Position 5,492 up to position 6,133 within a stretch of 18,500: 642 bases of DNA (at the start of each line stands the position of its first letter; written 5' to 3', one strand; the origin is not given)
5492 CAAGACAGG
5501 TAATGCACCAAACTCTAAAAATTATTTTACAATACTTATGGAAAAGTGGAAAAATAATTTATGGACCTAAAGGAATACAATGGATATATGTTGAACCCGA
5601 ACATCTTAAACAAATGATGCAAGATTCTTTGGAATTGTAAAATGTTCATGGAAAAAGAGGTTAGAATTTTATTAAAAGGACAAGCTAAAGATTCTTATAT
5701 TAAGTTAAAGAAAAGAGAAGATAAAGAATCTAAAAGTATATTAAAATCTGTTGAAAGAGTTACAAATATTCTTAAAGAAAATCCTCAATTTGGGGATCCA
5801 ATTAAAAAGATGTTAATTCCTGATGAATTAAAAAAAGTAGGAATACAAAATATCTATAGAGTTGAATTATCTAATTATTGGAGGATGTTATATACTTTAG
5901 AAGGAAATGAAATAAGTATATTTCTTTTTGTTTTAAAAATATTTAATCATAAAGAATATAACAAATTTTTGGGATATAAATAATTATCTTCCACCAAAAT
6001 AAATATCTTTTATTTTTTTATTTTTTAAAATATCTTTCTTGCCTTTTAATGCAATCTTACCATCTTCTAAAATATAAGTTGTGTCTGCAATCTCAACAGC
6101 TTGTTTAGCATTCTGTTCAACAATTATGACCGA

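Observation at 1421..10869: Four iterated, divergently transcribed TrmB-like regulator / LivK-like binding-protein cassettes around one shared Liv translocator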

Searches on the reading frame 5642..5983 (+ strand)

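Call 16: search_protein_families(library=pfam, proteins=[window:5642-5983:+], max_evalue=0.01)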
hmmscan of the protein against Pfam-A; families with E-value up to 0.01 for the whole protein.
window:5642-5983:+ (113 aa): 1 family
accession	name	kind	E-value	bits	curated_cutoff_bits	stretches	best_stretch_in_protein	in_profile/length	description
PF24732.2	ParE_like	-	0.001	19.5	24.4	1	69-108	31-67/67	ParE-like toxin domain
